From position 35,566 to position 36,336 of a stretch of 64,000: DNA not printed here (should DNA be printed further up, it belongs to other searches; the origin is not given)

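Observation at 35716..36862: Three small low-GC ORFs between traR and traC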

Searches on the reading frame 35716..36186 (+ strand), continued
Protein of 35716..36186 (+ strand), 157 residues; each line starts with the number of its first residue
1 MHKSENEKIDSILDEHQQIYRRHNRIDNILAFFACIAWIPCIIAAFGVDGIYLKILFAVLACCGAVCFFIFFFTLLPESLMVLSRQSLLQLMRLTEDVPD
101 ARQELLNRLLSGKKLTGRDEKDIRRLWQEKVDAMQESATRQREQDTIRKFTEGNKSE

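Call 70: search_dna_similar(query=window:35716-36186:+, collection=plasmids, mode=protein, max_rows=40, rows=spread)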
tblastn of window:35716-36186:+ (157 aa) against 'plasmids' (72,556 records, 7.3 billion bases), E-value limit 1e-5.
Records with a match: 2557; places in all: 2924; records where one place covers at least 80% of the query: 2478.
Best place of each record, by identity: >=99% 7; 95-99% 552; 90-95% 53; 80-90% 8; 60-80% 630; <60% 1307.
By first word of the organism name: Escherichia 1756; Salmonella 484; Klebsiella 157; Shigella 141; Enterobacter 10; Citrobacter 7; uncultured 1; Apirhabdus 1.
By predicted mobility (MOB-suite, as given by PLSDB): conjugative 2465; mobilizable 66; non-mobilizable 26.
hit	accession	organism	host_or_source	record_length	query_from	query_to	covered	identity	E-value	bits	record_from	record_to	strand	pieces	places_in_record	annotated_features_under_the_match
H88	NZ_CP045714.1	Escherichia coli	Homo sapiens,feces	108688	1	157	100%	100.0%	3e-75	250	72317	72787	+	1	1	hypothetical protein | traR: conjugal transfer protein TraR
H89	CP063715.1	Escherichia coli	Veal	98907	1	157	100%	97.5%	2e-72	242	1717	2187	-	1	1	hypothetical protein | traR: conjugal transfer protein TraR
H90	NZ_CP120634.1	Escherichia coli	whole organism,human clinical specimen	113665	1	157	100%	96.2%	6e-73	243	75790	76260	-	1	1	hypothetical protein | traR: conjugal transfer protein TraR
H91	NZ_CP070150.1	Escherichia coli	-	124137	1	157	100%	96.2%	6e-73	243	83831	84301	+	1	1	hypothetical protein | traR: conjugal transfer protein TraR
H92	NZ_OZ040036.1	Escherichia coli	-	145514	1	157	100%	96.2%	6e-73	243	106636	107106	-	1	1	hypothetical protein | traR: conjugal transfer protein TraR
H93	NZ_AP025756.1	Escherichia sp. KS167_9B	Bos taurus,feces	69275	1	157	100%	96.2%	1e-70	236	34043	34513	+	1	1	hypothetical protein | traR: conjugal transfer protein TraR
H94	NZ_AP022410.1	Escherichia coli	-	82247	1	157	100%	95.5%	2e-72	242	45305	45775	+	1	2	hypothetical protein (x2)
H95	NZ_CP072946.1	Enterobacter sp. MGH 7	wound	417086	1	157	100%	95.5%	2e-72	242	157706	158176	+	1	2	hypothetical protein (x2)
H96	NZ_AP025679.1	Escherichia coli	Homo sapiens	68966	1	157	100%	94.9%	2e-72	242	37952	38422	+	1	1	PQ-loop repeat-containing protein | traR: conjugal transfer protein TraR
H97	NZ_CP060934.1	Escherichia coli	Homo sapiens,urine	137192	1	122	78%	97.5%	4e-51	181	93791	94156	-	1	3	hypothetical protein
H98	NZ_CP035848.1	Escherichia coli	Homo sapiens,stool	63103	1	157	100%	69.6%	5e-47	169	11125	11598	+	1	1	hypothetical protein | traR: conjugal transfer protein TraR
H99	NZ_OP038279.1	Shigella sonnei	-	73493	1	157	100%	69.6%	5e-47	169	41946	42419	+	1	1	hypothetical protein | traR: conjugal transfer protein TraR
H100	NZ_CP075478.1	Escherichia coli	pig,genome,pig farm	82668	1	157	100%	69.6%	5e-47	169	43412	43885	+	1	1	hypothetical protein | traR: conjugal transfer protein TraR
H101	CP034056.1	Klebsiella pneumoniae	Homo sapiens,blood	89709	1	157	100%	69.6%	5e-47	169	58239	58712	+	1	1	hypothetical protein | traR: conjugal transfer protein TraR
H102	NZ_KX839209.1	Klebsiella pneumoniae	-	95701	1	157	100%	69.6%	5e-47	169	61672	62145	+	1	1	hypothetical protein | traR: conjugal transfer protein TraR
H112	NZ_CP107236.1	Escherichia coli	Urine,human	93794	1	152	97%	40.5%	1e-14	77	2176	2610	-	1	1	hypothetical protein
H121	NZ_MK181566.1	Escherichia coli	-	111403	1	157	100%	37.4%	6e-9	61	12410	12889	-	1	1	hypothetical protein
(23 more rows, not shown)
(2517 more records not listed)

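Call 71: get_annotated_region(hit=H121, flank=5000)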
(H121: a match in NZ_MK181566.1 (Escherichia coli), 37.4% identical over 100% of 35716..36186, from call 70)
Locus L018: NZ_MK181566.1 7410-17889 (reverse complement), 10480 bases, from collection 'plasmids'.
description: Escherichia coli plasmid p15078279, complete sequence
organism: Escherichia coli (NCBI taxid 562)
taxonomy: Bacteria; Pseudomonadota; Gammaproteobacteria; Enterobacterales; Enterobacteriaceae; Escherichia; Escherichia coli
host: -; source: -; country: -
typing (MOB-suite, as given by PLSDB): conjugative; replicon IncI-gamma/K1; relaxase MOBP; mating-pair formation MPF_I
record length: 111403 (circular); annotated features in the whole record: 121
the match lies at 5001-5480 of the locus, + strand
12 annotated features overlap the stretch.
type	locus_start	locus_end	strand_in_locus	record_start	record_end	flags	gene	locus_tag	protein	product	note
CDS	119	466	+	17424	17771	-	-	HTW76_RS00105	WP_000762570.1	colicin 1B immunity protein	-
CDS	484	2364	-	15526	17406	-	-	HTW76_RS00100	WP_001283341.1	colicin Ia central receptor-binding domain-containing protein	GO:0019835 - cytolysis [Evidence IEA]; GO:0050829 - defense response to Gram-negative bacterium [Evidence IEA]; ...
CDS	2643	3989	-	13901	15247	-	yagA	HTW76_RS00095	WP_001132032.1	protein YagA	-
CDS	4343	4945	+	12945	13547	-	-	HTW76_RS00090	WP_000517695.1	ProQ/FINO family protein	-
CDS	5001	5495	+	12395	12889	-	-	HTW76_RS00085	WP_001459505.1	hypothetical protein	-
CDS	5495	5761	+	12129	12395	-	-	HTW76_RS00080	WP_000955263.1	hypothetical protein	-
CDS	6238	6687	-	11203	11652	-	-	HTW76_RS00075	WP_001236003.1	hypothetical protein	-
CDS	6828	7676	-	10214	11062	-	-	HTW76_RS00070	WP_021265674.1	3'-5' exonuclease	-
CDS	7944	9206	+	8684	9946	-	-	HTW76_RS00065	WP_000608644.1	IS1380-like element ISEcp1 family transposase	GO:0006313 - DNA transposition [Evidence IEA]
CDS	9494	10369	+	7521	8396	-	-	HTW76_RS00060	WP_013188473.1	extended-spectrum class A beta-lactamase CTX-M-1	-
predicted_resistance_gene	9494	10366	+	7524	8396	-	blaCTX-M-1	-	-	extended-spectrum class A beta-lactamase CTX-M-1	predicted by amrfinderplus; class BETA-LACTAM; identity 100.0%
CDS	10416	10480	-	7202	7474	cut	-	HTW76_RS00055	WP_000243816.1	WbuC family cupin fold metalloprotein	-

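Call 72: get_annotated_region(hit=H112, flank=5000)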
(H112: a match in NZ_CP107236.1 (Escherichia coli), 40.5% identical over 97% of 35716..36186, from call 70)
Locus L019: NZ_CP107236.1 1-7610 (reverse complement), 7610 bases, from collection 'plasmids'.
description: Escherichia coli strain REF1 plasmid pREF1-18-2, complete sequence
organism: Escherichia coli (NCBI taxid 562)
taxonomy: Bacteria; Pseudomonadota; Gammaproteobacteria; Enterobacterales; Enterobacteriaceae; Escherichia; Escherichia coli
host: -; source: Urine,human; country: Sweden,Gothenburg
typing (MOB-suite, as given by PLSDB): conjugative; replicon IncI1/B/O; relaxase MOBP; mating-pair formation MPF_I
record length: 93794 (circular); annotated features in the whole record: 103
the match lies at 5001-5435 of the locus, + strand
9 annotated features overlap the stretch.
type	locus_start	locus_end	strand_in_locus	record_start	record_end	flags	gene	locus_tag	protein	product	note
predicted_resistance_gene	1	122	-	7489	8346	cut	aac(3)-IId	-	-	aminoglycoside N-acetyltransferase AAC(3)-IId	predicted by amrfinderplus; class AMINOGLYCOSIDE; identity 100.0%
CDS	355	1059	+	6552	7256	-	-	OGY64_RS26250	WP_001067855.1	IS6-like element IS26 family transposase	GO:0006313 - DNA transposition [Evidence IEA]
CDS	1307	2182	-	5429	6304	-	-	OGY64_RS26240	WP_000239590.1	extended-spectrum class A beta-lactamase CTX-M-15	-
predicted_resistance_gene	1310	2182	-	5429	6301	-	blaCTX-M-15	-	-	extended-spectrum class A beta-lactamase CTX-M-15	predicted by amrfinderplus; class BETA-LACTAM; identity 100.0%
CDS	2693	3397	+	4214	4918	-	-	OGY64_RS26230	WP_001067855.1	IS6-like element IS26 family transposase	GO:0006313 - DNA transposition [Evidence IEA]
CDS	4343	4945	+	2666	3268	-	-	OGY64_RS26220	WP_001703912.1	ProQ/FINO family protein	-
CDS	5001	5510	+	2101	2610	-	-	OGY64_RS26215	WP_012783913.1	hypothetical protein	-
CDS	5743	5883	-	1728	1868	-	-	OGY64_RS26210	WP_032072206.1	hypothetical protein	-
CDS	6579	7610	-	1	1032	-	repA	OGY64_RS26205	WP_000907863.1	plasmid replication initiator RepA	-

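Call 95: search_solved_structures(query=A3, max_evalue=10)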
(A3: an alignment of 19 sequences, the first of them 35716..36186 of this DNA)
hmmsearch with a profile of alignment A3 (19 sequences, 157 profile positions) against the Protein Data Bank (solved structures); distinct sequences matched with E-value up to 10: 4.
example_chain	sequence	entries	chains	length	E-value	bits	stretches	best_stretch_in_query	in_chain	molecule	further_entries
9y9g_A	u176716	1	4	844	1.1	12.5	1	46-121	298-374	Metal transporter CNNM4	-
9y9d_A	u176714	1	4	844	1.2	12.4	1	46-121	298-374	Metal transporter CNNM4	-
9y9f_A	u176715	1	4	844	1.2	12.4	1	46-121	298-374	Metal transporter CNNM4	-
11gq_A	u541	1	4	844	1.3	12.3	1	45-121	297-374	Metal transporter CNNM4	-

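Call 113: search_protein_families(proteins=[L018:5001-5492:+, L013:4001-4489:+, L013:3772-3993:+, L018:5495-5758:+], library=ncbifam, max_evalue=0.01)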
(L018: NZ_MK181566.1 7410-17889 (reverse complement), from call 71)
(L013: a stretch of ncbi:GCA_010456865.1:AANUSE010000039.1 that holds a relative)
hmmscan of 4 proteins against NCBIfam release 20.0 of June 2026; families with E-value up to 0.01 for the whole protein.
L018:5001-5492:+ (164 aa): 0 families

L013:4001-4489:+ (163 aa): 1 family
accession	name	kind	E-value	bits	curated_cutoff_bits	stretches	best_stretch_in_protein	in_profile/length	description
NF045993.1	MAG0130_MAG3770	subfamily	0.00053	19.9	85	1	6-76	5-70/140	MAG0130/MAG3770 family membrane protein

L013:3772-3993:+ (74 aa): 0 families

L018:5495-5758:+ (88 aa): 0 families

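Call 114: profile_search(alignment_id=A6)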
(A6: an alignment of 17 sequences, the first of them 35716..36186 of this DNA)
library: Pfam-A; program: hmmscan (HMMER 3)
A. the first sequence (157 residues): domains with independent E <= 10: 3; with E <= 0.001: 0
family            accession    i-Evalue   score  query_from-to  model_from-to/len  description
DUF6761           PF20547.3        0.11    13.1     125-153         9-37/82  Family of unknown function (DUF6761)
Pox_I5            PF04713.17       0.37    11.3      20-45         41-66/75  Poxvirus protein I5
DUF2207_C         PF20990.2        0.48    10.5       8-71        122-185/247  Predicted membrane protein (DUF2207) C-terminal domain
B. every sequence of the alignment scanned on its own (17 sequences): families by number of members that match
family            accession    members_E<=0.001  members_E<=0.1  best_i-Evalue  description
DUF2207_C         PF20990.2                  0               2        6.8e-02  Predicted membrane protein (DUF2207) C-terminal domain
DUF6761           PF20547.3                  0               2        9.0e-02  Family of unknown function (DUF6761)
Rv2743c           PF25587.1                  0               1        1.5e-03  Rv2743c family
DUF3397           PF11877.13                 0               1        5.6e-03  Protein of unknown function (DUF3397)
AbrB              PF05145.17                 0               1        1.1e-02  Transition state regulatory protein AbrB
DUF3902           PF13042.11                 0               1        1.4e-02  Protein of unknown function (DUF3902)
Rota_NSP3         PF01665.21                 0               1        1.6e-02  Rotavirus non-structural protein NSP3
RNA_pol_Rpc34     PF05158.18                 0               1        2.5e-02  RNA polymerase Rpc34 subunit
8xMP              PF24838.2                  0               1        2.8e-02  Octameric membrane protein family (8xMP)
ExoD              PF06055.17                 0               1        3.5e-02  Exopolysaccharide synthesis, ExoD
Imm58             PF15581.11                 0               1        5.0e-02  Immunity protein 58
Pinin_SDK_N       PF04697.18                 0               1        5.2e-02  pinin/SDK conserved region
MTABC_N           PF16185.10                 0               1        5.4e-02  Mitochondrial ABC-transporter N-terminal five TM region
Claudin_2         PF13903.11                 0               1        5.4e-02  PMP-22/EMP/MP20/Claudin tight junction
VIT1              PF01988.24                 0               1        6.2e-02  VIT family
DUF4191           PF13829.11                 0               1        6.7e-02  Domain of unknown function (DUF4191)
Caveolin          PF01146.22                 0               1        9.0e-02  Caveolin
